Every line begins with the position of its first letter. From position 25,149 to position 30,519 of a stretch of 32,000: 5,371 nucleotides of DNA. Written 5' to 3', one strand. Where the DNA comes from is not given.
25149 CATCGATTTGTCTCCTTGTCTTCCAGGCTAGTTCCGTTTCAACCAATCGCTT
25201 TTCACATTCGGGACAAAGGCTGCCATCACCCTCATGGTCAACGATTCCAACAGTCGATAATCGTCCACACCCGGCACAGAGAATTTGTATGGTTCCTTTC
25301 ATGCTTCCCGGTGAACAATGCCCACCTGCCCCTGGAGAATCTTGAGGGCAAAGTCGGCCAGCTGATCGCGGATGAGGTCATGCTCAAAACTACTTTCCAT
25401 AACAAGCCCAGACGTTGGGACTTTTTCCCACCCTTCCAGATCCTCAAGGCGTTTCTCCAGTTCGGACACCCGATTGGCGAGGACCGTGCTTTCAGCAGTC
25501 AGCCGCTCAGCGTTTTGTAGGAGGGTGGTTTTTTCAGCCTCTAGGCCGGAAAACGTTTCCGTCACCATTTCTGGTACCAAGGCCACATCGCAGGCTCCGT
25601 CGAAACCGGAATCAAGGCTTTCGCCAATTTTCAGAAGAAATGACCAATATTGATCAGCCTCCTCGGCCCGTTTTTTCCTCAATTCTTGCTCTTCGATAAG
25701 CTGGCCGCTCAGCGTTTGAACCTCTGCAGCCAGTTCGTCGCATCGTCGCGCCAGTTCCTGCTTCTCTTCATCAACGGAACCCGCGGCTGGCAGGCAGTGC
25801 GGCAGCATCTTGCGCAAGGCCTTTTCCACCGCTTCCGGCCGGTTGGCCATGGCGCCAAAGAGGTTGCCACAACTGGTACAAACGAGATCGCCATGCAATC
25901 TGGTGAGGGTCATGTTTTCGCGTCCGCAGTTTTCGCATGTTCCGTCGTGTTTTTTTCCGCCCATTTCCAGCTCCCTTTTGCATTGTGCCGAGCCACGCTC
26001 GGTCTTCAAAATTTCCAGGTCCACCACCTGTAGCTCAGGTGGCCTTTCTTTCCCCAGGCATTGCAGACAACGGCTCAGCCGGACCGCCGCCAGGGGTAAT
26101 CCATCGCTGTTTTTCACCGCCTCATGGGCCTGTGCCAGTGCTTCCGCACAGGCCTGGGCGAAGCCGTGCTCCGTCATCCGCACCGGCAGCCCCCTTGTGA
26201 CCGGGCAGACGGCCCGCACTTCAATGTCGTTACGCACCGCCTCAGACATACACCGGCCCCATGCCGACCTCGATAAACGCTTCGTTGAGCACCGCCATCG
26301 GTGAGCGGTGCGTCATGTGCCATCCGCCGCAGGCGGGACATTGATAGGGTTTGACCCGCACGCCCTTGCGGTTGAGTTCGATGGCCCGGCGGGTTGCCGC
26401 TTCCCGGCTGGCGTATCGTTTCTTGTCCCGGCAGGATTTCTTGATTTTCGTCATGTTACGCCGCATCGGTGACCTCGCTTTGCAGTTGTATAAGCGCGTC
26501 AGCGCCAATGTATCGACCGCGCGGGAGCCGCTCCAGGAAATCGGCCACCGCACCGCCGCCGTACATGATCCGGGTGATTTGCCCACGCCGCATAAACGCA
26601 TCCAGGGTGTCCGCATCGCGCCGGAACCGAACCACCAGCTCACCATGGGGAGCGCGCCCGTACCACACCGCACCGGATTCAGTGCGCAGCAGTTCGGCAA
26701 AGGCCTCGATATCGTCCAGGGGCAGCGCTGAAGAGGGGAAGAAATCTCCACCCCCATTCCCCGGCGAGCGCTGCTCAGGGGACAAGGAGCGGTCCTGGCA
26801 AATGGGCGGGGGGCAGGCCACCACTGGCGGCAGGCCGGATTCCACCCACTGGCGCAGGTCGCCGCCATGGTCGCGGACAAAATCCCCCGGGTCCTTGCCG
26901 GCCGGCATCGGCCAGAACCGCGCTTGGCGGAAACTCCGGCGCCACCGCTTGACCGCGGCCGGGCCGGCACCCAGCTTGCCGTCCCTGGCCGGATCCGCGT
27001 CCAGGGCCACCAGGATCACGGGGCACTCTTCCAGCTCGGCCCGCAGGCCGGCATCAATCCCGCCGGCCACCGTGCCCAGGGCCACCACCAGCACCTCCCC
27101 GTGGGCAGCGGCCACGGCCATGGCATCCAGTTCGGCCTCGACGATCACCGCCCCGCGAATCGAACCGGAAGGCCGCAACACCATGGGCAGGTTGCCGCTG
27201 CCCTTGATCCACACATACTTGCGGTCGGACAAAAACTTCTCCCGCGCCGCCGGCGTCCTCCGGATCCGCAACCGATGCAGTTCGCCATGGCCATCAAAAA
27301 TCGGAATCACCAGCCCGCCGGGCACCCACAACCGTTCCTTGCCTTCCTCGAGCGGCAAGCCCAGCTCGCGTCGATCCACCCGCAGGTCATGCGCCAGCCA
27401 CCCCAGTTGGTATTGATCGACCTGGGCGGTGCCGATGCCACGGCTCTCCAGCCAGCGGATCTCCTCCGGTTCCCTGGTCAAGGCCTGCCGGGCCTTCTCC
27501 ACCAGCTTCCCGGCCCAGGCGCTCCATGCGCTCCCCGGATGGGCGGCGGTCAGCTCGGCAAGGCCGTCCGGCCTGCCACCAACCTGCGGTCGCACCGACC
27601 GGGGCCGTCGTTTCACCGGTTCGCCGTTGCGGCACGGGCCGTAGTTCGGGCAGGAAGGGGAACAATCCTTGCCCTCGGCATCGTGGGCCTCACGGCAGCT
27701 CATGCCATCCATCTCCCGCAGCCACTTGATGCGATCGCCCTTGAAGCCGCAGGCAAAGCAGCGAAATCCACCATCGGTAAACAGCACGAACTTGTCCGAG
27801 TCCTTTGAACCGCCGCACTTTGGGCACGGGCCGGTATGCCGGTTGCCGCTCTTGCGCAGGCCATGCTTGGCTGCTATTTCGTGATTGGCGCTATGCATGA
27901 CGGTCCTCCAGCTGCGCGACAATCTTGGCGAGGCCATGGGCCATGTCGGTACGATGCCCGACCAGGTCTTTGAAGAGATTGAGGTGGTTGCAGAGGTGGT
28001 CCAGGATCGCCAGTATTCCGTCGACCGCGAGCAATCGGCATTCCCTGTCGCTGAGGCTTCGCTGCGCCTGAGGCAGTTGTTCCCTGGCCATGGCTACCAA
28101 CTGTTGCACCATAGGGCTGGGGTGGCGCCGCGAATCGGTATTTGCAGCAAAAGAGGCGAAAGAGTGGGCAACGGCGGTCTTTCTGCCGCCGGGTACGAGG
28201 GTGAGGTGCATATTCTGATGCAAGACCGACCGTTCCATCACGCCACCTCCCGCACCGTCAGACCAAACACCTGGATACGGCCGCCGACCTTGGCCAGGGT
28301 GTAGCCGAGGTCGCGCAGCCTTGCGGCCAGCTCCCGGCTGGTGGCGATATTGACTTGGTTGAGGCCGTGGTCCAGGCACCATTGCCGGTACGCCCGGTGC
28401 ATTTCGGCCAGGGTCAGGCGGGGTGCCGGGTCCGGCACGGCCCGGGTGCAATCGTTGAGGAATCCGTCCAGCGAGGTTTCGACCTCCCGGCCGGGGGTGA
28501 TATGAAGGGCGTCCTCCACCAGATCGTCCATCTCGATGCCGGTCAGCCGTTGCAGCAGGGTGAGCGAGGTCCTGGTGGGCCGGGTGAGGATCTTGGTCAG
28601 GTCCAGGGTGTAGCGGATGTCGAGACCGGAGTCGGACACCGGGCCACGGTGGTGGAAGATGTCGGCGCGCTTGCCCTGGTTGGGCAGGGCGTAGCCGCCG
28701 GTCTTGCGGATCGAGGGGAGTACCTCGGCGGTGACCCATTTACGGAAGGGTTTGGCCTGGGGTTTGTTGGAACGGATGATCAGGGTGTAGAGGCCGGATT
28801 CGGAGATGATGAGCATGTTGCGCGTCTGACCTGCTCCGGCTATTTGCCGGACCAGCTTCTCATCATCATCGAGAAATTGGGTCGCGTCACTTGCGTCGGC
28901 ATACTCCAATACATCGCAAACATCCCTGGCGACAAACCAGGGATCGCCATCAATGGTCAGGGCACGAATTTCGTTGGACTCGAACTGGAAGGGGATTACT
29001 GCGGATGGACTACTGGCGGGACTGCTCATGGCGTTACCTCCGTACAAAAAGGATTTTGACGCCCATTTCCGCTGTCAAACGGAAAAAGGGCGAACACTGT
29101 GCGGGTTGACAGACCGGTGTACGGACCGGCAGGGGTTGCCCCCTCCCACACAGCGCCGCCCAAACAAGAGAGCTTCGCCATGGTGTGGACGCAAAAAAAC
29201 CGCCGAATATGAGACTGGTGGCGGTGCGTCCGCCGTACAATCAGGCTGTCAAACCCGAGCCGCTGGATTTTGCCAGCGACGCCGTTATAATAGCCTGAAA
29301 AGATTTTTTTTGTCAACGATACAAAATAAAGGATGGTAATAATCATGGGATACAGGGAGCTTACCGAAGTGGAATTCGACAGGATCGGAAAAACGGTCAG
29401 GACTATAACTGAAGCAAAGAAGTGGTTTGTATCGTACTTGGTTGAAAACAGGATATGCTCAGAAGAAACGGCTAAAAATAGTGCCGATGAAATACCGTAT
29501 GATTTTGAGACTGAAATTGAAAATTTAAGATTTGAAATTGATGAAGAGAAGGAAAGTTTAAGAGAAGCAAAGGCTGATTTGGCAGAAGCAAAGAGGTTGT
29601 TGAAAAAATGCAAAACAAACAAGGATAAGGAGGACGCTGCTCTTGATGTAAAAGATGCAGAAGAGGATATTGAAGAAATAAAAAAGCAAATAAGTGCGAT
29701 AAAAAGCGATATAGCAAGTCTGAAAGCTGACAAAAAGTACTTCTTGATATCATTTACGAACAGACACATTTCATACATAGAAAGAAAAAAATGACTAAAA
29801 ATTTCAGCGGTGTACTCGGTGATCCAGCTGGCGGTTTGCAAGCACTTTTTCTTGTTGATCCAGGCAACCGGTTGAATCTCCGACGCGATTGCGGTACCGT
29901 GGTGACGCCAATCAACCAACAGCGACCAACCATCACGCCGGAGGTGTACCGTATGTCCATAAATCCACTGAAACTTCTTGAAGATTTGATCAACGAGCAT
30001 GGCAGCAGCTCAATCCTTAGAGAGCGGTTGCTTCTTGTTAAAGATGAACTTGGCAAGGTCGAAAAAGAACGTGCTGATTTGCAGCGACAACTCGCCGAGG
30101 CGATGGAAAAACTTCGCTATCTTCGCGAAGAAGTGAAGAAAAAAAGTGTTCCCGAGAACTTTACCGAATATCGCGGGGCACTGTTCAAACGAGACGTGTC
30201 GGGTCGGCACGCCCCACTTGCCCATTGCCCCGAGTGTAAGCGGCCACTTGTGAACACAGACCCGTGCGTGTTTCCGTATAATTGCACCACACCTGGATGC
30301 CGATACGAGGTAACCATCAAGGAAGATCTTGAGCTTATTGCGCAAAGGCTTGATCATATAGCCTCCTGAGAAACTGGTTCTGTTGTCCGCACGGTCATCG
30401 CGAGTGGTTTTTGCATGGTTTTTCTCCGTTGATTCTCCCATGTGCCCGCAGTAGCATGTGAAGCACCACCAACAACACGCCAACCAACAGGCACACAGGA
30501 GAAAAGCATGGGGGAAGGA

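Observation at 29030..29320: Duplicated ~270-bp leader with promoter, mutually exclusive GGCGG/CCGCC pairings and a U7 tract: attenuator/antitermination-type gate in front of both regulatory operons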

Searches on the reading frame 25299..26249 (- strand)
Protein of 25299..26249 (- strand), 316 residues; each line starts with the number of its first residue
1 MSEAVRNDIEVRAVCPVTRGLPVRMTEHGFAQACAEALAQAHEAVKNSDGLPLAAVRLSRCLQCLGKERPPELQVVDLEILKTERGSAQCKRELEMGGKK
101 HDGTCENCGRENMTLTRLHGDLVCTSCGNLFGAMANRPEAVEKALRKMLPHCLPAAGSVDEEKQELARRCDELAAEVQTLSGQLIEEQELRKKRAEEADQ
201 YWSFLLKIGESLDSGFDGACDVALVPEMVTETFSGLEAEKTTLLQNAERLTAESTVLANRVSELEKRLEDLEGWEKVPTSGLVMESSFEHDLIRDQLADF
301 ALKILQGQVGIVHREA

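Call 11: search_protein_families(library=pfam, proteins=[window:25299-26249:-], max_evalue=0.01)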
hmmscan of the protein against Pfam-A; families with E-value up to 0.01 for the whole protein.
window:25299-26249:- (316 aa): 2 families
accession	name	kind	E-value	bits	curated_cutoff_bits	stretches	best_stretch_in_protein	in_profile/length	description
PF08271.17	Zn_Ribbon_TF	-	3.1e-05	23.9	29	1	104-130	2-28/43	TFIIB zinc-binding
PF23991.1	DUF7310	-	0.0012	19.8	40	0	241-273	19-51/83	Coiled-coil region of unknown function (DUF7310)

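Call 12: search_protein_families(library=phrogs, proteins=[window:25299-26249:-], max_evalue=0.001)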
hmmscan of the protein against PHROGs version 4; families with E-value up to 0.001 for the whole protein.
window:25299-26249:- (316 aa): 0 families

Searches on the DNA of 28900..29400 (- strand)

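Call 7: search_dna_similar(query=window:28900-29400:-, collection=phages, mode=distant, max_rows=30)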
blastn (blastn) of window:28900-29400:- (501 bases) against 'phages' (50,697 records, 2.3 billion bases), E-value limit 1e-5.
Records with a match: 1; places in all: 1; records where one place covers at least 80% of the query: 0.
Best place of each record, by identity: 60-80% 1.
By first word of the organism name: Bordetella 1.
By host as written in the record: Bordetella avium 1.
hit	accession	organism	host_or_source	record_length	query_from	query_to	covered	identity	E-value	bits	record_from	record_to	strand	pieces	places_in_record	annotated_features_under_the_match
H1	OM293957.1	Bordetella phage vB_BaM-IFTN8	Bordetella avium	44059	163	313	30%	74.0%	1e-8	67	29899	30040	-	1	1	none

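Call 35: get_annotated_region(hit=H1, flank=2500)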
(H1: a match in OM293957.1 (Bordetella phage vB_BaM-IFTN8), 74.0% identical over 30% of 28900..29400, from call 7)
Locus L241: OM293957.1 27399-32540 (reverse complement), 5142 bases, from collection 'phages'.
description: Bordetella phage vB_BaM-IFTN8, complete genome.
organism: Bordetella phage vB_BaM-IFTN8 (NCBI taxid 2928724)
taxonomy: Viruses; Duplodnaviria; Heunggongvirae; Uroviricota; Caudoviricetes
host: Bordetella avium; source: prophage isolated from B. avium strain 12/ 574/1/C after induction with Mitomycin C; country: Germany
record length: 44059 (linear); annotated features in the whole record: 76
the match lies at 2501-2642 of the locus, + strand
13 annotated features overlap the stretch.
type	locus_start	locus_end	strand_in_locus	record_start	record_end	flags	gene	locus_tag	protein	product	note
CDS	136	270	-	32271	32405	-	-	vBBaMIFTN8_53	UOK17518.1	hypothetical protein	-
CDS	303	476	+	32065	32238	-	-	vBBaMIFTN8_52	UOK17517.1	hypothetical protein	-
CDS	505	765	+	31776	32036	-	-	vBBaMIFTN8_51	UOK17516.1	hypothetical protein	-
CDS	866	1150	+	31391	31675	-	-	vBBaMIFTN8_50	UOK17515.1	Ead/Ea22-like protein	-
CDS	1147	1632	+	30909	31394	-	-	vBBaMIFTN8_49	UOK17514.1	HNH endonuclease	-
CDS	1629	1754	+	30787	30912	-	-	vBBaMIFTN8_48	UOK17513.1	hypothetical protein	-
CDS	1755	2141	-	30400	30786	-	-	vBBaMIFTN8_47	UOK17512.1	hypothetical protein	-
CDS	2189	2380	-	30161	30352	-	-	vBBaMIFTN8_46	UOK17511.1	integrase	-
CDS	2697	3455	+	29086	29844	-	-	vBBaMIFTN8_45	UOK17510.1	antirepressor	antirepressor (AntA/AntB)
CDS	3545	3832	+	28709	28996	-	-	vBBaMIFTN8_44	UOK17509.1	hypothetical protein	-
CDS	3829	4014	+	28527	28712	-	-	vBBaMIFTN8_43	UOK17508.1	hypothetical protein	-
CDS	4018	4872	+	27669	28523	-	-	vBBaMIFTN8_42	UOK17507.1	exodeoxyribonuclease VIII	-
CDS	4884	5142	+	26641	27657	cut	-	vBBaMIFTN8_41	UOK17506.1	recombinational DNA repair protein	recombinational DNA repair protein (RecT)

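Call 57: search_rna_families(sources=[L244, L241, L242, L243], threshold=evalue, max_evalue=0.01, show_alignments=3)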
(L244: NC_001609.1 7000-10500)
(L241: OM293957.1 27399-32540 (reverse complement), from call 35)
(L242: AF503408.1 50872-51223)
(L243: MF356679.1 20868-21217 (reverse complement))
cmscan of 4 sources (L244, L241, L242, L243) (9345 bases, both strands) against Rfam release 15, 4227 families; matches with E-value up to 0.01: 13.
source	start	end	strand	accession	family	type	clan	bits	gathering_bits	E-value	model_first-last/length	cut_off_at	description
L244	1421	1508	-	RF01695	C4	Gene; antisense;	CL00128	74.9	45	1.3e-13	1-87/87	no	C4 antisense RNA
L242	180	265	+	RF01695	C4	Gene; antisense;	CL00128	69.6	45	2.5e-12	1-87/87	no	C4 antisense RNA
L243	169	254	+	RF01695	C4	Gene; antisense;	CL00128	69.6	45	2.5e-12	1-87/87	no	C4 antisense RNA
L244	1616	1693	-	RF01394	isrK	Gene; sRNA;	-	60.8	50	2.2e-11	1-77/77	no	isrK Hfq binding RNA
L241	1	53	-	RF02917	Burkholderiales-2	Cis-reg;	-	58.9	67.9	6.5e-08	1-53/74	3'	Burkholderiales-2 RNA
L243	48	100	+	RF03163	c4-a1b1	Gene; antisense;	CL00128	55.9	46.7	2.8e-12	1-53/53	no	a1, b1 targets of C4 antisense RNA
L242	59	111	+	RF03163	c4-a1b1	Gene; antisense;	CL00128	55.5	46.7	3.9e-12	1-53/53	no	a1, b1 targets of C4 antisense RNA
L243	61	142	+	RF01394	isrK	Gene; sRNA;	-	46.5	50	1.1e-07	1-77/77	no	isrK Hfq binding RNA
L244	1654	1706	-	RF03163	c4-a1b1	Gene; antisense;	CL00128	44.1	46.7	1.1e-08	1-53/53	no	a1, b1 targets of C4 antisense RNA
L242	72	153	+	RF01394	isrK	Gene; sRNA;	-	43.7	50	5.8e-07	1-77/77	no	isrK Hfq binding RNA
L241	2563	2644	+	RF01695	C4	Gene; antisense;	CL00128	42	45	1.8e-05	1-87/87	no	C4 antisense RNA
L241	2449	2502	+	RF03163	c4-a1b1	Gene; antisense;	CL00128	34.6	46.7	7.7e-06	1-53/53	no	a1, b1 targets of C4 antisense RNA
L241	2462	2541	+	RF01394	isrK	Gene; sRNA;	-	28.6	50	0.0046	1-77/77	no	isrK Hfq binding RNA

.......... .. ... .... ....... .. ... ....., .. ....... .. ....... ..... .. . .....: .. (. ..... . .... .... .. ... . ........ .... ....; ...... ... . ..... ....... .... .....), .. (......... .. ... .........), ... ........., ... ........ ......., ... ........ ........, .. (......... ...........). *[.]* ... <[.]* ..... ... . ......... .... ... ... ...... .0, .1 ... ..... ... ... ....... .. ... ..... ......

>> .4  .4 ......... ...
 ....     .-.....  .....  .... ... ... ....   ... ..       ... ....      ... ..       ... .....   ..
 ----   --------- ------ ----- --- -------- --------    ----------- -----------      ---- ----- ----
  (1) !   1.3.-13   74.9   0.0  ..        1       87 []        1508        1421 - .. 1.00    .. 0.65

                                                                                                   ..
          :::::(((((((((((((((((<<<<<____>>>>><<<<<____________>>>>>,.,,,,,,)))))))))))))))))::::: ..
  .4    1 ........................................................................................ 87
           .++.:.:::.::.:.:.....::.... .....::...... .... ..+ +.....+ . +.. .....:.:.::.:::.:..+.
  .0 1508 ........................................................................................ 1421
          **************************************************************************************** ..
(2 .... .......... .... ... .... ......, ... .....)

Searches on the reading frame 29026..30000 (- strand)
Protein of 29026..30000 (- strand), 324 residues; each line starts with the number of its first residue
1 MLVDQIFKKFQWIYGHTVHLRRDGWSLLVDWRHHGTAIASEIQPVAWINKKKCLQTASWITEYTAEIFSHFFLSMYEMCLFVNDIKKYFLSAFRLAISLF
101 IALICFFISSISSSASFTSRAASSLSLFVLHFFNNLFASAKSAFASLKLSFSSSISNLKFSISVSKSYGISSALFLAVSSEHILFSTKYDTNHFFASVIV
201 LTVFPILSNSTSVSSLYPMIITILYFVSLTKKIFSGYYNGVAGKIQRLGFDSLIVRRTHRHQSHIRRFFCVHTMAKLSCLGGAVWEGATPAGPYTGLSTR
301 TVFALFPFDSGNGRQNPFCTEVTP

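Call 31: search_protein_families(library=pfam, proteins=[window:29026-30000:-], max_evalue=0.01)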
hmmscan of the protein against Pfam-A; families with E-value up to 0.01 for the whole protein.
window:29026-30000:- (324 aa): 0 families

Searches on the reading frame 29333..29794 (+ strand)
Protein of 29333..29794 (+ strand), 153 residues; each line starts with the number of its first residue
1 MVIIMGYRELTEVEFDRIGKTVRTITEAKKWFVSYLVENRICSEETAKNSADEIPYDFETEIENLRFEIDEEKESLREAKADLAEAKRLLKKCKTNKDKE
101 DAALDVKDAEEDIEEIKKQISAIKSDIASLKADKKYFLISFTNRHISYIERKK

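Call 11: search_protein_families(library=pfam, proteins=[window:29333-29794:+], max_evalue=0.01)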
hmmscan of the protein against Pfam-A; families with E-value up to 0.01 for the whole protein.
window:29333-29794:+ (153 aa): 6 families
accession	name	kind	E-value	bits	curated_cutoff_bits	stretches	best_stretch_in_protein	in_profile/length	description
PF02321.23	OEP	-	0.00047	20.5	22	1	45-137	92-185/187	Outer membrane efflux protein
PF00038.26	Filament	-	0.00093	19.4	40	0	36-122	172-267/313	Intermediate filament protein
PF20379.3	DUF6674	-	0.0014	18.7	28.5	1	61-128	23-90/251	Family of unknown function (DUF6674)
PF06009.19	Laminin_II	-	0.002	18.6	33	1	49-125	6-80/138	Laminin Domain II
PF24715.1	YxiF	-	0.0038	17.7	25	1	71-144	12-83/140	YxiF protein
PF20878.2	REST_helical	-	0.0088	16.7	27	0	100-132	22-54/65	Helical region in REST corepressor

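Call 12: search_protein_families(library=phrogs, proteins=[window:29333-29794:+], max_evalue=0.001)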
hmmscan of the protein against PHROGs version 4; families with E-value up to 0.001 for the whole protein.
window:29333-29794:+ (153 aa): 2 families
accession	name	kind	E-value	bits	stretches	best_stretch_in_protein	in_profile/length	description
phrog_19577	-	head and packaging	0.00025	21.3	1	61-133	52-129/378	minor head protein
phrog_4197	-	tail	0.00054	18.7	1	62-131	376-450/1783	tail length tape measure protein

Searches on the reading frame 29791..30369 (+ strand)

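Call 30: search_protein_families(library=phrogs, proteins=[window:29791-30369:+], max_evalue=0.001)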
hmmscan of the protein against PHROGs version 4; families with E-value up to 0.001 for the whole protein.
window:29791-30369:+ (192 aa): 0 families

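Call 31: search_protein_families(library=pfam, proteins=[window:29791-30369:+], max_evalue=0.01)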
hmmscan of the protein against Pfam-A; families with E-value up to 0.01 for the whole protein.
window:29791-30369:+ (192 aa): 1 family
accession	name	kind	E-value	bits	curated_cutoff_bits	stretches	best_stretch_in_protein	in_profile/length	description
PF08614.16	ATG16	-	0.008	16.8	33.7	0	70-118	73-121/200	Autophagy protein 16 (ATG16)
